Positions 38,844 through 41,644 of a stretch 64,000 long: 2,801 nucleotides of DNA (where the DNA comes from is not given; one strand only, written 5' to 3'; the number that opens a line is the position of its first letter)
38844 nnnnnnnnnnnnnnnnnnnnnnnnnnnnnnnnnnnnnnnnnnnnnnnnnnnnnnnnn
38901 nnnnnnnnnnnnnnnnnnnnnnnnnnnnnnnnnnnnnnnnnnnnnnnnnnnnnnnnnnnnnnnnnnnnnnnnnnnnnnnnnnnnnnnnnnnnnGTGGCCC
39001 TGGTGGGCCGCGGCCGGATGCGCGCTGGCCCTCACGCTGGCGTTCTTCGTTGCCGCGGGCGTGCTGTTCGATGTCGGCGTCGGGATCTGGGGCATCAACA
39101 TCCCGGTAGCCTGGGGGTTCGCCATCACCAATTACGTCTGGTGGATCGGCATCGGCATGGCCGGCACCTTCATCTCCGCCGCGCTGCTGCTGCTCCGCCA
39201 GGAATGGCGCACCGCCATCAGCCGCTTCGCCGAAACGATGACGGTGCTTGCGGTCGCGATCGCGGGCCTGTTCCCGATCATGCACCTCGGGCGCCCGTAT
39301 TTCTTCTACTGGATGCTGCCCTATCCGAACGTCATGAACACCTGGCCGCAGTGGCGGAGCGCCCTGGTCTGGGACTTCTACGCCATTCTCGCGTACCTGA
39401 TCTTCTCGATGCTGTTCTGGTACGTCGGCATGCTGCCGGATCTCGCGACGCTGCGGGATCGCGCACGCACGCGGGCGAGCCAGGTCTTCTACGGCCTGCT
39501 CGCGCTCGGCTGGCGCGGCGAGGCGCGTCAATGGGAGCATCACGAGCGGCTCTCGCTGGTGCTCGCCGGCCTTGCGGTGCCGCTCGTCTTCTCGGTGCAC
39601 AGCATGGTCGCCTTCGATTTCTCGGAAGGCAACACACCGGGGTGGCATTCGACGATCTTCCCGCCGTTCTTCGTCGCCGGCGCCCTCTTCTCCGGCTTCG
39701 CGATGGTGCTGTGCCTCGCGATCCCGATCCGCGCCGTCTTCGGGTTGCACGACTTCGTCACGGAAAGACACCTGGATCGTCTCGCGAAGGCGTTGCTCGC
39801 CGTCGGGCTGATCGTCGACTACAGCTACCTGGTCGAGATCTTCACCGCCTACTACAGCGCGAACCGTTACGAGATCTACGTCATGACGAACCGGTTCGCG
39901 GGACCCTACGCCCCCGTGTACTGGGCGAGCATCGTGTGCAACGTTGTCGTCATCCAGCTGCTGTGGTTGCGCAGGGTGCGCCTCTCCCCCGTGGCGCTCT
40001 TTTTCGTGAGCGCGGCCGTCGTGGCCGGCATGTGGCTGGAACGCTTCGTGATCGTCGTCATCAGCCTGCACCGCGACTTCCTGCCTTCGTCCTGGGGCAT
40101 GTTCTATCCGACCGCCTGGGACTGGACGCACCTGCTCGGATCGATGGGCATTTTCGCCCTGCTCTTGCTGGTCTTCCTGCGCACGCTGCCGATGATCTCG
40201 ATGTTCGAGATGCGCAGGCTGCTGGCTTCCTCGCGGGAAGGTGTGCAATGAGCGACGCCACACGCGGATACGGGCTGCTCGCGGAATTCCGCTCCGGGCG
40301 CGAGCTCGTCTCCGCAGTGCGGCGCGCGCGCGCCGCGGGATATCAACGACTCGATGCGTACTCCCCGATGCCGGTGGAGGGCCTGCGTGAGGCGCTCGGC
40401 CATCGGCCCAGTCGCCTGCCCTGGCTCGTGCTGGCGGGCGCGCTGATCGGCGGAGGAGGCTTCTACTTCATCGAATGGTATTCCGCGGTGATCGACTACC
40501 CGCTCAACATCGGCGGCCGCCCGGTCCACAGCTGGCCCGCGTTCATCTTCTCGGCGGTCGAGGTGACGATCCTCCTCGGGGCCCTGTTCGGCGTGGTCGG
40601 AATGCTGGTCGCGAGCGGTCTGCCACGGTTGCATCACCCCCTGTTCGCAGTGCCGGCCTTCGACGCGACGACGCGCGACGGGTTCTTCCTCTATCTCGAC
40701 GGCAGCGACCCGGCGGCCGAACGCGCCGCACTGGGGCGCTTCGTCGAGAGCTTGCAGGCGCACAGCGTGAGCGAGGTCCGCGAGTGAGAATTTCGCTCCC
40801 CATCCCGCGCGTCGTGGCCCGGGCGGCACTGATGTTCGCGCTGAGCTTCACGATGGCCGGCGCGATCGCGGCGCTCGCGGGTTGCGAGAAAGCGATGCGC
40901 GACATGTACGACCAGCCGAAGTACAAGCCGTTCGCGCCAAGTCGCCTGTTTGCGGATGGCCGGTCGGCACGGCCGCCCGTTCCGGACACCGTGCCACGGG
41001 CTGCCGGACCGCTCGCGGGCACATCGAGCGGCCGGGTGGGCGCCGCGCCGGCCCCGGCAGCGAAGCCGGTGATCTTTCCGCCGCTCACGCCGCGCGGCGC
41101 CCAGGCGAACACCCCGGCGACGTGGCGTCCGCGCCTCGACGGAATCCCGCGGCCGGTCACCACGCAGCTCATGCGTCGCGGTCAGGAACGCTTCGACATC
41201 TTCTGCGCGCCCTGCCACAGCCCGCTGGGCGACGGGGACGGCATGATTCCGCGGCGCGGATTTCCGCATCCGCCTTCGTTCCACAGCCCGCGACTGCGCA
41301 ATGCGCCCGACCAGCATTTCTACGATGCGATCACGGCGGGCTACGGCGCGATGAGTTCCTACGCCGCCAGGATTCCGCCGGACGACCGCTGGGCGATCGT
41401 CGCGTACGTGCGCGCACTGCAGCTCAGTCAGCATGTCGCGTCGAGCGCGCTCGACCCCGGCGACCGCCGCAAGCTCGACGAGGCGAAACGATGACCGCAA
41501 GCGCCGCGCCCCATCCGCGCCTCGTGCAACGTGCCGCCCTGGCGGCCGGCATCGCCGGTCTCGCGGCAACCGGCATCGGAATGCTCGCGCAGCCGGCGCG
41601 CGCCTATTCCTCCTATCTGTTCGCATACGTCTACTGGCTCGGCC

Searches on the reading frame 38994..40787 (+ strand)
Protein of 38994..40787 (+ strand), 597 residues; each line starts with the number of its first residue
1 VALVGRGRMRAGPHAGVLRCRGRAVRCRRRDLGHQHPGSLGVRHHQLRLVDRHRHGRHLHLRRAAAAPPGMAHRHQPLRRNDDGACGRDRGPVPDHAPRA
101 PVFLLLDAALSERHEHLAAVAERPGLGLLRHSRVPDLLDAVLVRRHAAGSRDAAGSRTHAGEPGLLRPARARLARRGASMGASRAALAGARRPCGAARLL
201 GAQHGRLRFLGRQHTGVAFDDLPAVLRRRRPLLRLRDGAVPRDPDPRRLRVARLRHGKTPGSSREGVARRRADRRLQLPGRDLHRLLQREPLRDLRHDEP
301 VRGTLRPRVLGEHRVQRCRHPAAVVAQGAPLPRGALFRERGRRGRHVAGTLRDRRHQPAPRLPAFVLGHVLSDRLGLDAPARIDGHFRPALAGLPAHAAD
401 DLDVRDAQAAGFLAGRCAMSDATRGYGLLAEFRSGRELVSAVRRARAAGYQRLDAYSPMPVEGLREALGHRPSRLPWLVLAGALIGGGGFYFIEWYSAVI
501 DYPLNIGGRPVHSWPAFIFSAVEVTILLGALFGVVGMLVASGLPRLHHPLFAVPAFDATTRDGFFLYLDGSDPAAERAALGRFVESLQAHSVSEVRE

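Call 26: search_protein_families(library=pfam, proteins=[window:38994-40787:+], max_evalue=0.00001)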
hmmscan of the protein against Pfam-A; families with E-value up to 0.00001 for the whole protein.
window:38994-40787:+ (597 aa): 1 family
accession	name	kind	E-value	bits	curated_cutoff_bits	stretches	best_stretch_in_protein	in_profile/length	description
PF11821.13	ActD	-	1.2e-54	184.9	25.7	1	426-594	1-170/170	Alternative complex III, ActD subunit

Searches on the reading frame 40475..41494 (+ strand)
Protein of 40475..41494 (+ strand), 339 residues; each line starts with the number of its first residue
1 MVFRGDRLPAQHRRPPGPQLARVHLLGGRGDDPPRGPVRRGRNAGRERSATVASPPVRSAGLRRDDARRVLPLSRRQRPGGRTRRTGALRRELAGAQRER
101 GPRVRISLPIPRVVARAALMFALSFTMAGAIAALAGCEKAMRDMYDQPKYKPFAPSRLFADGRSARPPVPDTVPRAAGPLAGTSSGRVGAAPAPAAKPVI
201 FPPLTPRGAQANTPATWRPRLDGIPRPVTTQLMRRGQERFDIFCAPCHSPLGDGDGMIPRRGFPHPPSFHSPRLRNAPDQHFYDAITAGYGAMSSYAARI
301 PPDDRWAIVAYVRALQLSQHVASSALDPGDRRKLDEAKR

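Call 26: search_protein_families(library=pfam, proteins=[window:40475-41494:+], max_evalue=0.00001)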
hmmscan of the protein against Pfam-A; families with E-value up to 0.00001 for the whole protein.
window:40475-41494:+ (339 aa): 1 family
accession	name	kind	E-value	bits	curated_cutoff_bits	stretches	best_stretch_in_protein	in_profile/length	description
PF13442.11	Cytochrome_CBB3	-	5.6e-11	43.1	27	1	233-312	3-68/68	Cytochrome C oxidase, cbb3-type, subunit III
